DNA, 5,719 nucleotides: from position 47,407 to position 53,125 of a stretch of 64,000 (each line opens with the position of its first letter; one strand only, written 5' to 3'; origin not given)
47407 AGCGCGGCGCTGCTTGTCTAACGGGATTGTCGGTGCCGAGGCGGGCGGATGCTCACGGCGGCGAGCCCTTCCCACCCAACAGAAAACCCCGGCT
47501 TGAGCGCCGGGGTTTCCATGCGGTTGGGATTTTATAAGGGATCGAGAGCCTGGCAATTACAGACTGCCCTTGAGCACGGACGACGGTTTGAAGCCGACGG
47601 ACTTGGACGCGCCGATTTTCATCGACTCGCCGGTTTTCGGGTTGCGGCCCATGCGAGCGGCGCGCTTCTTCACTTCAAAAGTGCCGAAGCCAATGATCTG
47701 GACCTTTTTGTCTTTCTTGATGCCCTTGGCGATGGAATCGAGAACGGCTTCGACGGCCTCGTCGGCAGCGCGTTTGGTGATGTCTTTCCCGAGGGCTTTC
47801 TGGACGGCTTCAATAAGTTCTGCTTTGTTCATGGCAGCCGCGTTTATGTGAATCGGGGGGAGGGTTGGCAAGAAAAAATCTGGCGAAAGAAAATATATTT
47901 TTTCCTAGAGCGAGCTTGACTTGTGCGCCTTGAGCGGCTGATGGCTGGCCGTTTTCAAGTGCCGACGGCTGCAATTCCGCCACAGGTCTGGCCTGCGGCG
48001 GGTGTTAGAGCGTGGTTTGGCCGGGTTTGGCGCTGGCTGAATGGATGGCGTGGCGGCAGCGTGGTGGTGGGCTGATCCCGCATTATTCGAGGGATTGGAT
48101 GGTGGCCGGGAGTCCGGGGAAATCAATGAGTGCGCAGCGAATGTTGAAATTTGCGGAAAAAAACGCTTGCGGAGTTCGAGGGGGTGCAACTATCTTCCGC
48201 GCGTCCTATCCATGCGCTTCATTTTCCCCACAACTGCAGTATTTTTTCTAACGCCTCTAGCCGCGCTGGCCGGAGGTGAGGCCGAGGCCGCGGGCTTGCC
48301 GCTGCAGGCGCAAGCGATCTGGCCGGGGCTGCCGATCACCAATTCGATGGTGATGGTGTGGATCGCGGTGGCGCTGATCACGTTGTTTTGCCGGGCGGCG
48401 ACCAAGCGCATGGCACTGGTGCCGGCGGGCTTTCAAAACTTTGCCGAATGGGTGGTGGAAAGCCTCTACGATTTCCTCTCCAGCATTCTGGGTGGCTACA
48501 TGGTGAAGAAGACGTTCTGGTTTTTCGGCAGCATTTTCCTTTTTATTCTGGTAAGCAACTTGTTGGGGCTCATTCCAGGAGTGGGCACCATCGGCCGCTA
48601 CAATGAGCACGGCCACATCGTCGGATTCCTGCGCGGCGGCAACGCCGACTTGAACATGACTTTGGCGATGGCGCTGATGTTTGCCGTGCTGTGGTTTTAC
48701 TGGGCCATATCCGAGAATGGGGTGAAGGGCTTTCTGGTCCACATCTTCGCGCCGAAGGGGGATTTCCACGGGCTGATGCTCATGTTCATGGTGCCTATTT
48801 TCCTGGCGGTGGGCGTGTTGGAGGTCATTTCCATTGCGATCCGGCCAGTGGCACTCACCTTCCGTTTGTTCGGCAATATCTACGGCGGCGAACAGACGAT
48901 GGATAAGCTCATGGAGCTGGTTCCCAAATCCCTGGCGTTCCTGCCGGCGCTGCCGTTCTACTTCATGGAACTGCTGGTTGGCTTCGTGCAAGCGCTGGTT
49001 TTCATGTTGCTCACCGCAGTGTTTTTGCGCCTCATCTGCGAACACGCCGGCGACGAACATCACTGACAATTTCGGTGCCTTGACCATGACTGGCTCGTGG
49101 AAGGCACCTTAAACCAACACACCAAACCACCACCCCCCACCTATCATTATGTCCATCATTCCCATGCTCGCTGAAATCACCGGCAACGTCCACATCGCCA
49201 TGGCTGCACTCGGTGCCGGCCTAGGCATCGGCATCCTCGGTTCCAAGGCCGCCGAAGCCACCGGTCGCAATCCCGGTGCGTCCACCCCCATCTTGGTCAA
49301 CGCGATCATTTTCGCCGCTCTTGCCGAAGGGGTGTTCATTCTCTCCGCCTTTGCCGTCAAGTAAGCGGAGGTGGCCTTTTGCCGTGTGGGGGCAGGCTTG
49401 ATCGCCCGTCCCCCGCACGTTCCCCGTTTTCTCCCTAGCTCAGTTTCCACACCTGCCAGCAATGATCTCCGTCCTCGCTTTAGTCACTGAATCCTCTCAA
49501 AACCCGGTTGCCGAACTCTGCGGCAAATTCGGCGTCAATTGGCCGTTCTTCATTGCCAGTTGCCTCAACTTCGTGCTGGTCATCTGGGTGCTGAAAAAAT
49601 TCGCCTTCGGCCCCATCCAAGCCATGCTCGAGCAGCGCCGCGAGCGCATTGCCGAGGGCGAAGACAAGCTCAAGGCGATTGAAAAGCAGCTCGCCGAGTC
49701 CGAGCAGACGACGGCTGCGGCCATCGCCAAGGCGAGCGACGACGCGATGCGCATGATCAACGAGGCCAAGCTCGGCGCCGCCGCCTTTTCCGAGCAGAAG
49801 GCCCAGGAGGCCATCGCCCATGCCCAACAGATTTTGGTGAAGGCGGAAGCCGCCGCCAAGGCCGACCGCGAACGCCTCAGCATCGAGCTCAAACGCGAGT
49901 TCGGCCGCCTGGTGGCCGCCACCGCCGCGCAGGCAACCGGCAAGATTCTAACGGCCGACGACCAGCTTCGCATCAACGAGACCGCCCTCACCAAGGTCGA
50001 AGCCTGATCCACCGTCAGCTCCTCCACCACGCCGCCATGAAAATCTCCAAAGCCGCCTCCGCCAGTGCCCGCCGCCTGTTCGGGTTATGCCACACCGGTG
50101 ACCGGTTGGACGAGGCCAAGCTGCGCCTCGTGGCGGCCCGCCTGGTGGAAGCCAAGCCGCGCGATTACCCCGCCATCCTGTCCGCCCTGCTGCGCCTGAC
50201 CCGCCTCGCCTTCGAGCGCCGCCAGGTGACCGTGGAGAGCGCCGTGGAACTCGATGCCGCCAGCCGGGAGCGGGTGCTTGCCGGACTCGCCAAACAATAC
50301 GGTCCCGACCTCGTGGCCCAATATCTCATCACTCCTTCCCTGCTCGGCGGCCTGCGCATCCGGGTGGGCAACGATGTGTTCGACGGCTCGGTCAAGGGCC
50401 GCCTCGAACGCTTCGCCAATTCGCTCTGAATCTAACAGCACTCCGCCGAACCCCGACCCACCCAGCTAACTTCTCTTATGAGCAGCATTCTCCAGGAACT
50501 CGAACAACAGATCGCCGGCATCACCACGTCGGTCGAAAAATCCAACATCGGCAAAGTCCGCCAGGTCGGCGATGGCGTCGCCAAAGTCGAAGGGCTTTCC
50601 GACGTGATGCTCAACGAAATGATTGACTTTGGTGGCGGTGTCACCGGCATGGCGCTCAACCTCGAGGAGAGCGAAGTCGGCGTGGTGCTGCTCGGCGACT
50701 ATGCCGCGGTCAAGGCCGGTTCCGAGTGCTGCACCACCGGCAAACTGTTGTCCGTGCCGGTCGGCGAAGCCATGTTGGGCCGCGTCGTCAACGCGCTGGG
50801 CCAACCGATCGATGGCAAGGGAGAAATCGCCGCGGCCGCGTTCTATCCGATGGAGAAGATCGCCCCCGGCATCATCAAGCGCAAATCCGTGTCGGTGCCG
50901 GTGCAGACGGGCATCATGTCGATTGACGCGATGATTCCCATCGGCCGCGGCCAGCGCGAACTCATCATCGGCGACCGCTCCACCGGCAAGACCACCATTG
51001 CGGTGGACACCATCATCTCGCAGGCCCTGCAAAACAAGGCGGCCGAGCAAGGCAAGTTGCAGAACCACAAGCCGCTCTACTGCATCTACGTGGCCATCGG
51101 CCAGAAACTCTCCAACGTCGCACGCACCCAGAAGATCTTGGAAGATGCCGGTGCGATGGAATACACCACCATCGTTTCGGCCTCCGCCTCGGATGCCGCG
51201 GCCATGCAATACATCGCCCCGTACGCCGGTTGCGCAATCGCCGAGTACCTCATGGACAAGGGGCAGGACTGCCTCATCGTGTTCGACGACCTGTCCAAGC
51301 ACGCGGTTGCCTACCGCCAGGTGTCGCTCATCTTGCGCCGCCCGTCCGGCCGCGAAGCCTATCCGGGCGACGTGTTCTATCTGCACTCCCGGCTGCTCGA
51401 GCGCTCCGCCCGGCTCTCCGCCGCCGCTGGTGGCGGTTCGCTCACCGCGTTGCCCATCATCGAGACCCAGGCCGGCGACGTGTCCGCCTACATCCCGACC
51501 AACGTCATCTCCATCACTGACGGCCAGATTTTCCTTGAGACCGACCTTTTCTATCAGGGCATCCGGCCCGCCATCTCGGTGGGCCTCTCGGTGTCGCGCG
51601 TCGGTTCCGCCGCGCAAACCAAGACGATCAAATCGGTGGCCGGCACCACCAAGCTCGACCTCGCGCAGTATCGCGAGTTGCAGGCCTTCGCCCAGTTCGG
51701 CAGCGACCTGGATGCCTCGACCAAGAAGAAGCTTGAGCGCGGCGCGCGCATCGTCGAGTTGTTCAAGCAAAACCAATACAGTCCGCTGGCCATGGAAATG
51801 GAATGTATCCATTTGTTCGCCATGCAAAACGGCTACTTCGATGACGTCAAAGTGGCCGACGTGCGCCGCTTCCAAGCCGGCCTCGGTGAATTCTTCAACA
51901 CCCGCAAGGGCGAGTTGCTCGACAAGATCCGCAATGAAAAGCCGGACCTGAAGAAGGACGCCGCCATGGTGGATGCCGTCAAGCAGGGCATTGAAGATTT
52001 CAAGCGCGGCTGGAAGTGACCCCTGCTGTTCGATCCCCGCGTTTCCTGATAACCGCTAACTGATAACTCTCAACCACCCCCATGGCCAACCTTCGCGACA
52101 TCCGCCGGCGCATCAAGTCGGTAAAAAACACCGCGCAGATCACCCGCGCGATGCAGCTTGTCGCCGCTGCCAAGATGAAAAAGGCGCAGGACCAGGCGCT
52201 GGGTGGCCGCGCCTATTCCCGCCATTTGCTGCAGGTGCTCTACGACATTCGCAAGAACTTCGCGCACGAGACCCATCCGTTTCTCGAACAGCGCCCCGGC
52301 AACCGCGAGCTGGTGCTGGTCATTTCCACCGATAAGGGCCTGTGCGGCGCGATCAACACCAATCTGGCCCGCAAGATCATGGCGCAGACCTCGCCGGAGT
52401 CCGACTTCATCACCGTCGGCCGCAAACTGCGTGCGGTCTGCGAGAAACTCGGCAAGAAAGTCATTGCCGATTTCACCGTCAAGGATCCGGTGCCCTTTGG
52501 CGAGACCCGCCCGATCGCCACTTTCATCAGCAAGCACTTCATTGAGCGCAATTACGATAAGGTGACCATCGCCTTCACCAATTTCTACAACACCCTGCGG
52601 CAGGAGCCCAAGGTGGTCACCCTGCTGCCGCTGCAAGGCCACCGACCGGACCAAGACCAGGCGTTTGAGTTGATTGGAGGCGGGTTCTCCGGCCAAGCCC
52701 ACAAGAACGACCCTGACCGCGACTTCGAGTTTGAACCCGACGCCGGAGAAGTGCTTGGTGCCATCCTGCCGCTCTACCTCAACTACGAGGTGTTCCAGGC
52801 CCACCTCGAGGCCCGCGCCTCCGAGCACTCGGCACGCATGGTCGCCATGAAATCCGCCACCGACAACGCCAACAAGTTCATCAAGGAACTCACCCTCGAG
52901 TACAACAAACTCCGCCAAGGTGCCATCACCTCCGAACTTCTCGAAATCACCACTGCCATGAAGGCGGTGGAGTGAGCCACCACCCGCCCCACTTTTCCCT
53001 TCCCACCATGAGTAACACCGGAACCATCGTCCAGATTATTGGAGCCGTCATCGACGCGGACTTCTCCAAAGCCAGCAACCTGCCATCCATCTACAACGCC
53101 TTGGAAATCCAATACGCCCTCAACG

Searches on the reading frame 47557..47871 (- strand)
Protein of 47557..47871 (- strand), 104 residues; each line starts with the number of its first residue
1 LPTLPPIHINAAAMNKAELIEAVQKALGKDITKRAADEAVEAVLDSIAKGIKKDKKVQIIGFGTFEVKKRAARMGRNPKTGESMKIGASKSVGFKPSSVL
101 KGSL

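Call 26: search_protein_families(library=pfam, proteins=[window:47557-47871:-])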
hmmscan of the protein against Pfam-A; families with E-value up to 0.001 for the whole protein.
window:47557-47871:- (104 aa): 1 family
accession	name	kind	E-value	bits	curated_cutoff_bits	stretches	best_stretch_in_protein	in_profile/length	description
PF00216.26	Bac_DNA_binding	-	2.3e-29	101.9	22.4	1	14-102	1-87/90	Bacterial DNA-binding protein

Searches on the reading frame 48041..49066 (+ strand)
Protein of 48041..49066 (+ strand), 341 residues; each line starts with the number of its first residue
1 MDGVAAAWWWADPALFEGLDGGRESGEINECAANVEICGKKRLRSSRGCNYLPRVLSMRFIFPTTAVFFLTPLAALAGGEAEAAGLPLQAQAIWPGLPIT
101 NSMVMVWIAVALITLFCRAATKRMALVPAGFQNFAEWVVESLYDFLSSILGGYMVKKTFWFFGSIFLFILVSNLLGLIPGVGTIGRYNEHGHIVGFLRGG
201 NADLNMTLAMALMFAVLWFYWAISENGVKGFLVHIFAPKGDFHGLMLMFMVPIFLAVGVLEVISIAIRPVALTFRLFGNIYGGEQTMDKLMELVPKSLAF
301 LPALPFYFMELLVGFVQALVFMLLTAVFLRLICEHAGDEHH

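Call 26: search_protein_families(library=pfam, proteins=[window:48041-49066:+])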
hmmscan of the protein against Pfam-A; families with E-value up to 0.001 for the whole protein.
window:48041-49066:+ (341 aa): 1 family
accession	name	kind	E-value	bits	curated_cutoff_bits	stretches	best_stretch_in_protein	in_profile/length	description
PF00119.25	ATP-synt_A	-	6.9e-43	147.5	33.9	1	103-329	1-216/217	ATP synthase A chain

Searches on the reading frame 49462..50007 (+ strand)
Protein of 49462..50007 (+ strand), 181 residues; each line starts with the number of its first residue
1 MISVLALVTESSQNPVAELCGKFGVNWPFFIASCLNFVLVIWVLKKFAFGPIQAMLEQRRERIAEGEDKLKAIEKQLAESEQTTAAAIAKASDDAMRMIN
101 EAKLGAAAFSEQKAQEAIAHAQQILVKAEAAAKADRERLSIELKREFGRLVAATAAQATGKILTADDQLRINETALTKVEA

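Call 27: search_protein_families(library=pfam, proteins=[window:49462-50007:+])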
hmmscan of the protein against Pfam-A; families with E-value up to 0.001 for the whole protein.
window:49462-50007:+ (181 aa): 1 family
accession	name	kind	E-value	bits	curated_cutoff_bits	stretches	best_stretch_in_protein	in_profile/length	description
PF00430.23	ATP-synt_B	-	5.7e-13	49.5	28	1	30-155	2-127/132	ATP synthase B/B' CF(0)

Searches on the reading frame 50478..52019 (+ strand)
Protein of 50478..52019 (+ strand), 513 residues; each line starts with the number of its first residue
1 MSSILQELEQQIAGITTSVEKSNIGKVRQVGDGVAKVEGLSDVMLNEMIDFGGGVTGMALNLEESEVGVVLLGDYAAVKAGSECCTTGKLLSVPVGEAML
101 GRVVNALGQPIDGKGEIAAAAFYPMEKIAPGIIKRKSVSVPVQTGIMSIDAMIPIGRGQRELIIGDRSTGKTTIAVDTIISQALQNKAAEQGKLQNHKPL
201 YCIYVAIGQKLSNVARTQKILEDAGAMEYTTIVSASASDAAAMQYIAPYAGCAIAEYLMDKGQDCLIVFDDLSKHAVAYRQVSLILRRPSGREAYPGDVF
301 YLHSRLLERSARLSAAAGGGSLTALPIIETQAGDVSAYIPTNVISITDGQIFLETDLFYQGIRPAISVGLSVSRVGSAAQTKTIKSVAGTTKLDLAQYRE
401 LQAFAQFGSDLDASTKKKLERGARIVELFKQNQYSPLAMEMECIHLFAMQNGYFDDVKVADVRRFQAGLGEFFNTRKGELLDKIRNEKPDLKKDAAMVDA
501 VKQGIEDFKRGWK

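Call 27: search_protein_families(library=pfam, proteins=[window:50478-52019:+])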
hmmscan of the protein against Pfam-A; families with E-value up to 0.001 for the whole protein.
window:50478-52019:+ (513 aa): 3 families
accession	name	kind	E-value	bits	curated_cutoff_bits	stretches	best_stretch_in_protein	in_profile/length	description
PF00006.31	ATP-synt_ab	-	1.4e-76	257.3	29.5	1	145-373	1-213/213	ATP synthase alpha/beta family, nucleotide-binding domain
PF00306.32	ATP-synt_ab_C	-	1.5e-41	142.1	27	1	380-495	1-117/126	ATP synthase alpha/beta chain, C terminal domain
PF02874.29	ATP-synt_ab_N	-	2.7e-10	41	20.9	1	23-88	4-69/69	ATP synthase alpha/beta family, beta-barrel domain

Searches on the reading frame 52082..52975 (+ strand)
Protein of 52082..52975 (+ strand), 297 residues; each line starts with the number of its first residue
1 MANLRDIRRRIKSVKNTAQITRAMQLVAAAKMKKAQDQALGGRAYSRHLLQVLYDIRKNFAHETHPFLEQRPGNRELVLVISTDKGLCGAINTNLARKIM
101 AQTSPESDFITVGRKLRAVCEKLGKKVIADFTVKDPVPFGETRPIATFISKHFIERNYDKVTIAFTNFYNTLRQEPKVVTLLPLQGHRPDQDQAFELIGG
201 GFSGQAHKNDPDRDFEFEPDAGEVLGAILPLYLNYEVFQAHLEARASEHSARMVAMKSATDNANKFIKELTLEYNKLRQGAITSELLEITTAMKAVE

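Call 27: search_protein_families(library=pfam, proteins=[window:52082-52975:+])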
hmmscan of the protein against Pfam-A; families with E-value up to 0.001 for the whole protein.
window:52082-52975:+ (297 aa): 1 family
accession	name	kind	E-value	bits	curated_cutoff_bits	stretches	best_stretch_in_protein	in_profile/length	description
PF00231.24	ATP-synt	-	3e-87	293.4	39.9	1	3-296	1-285/285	ATP synthase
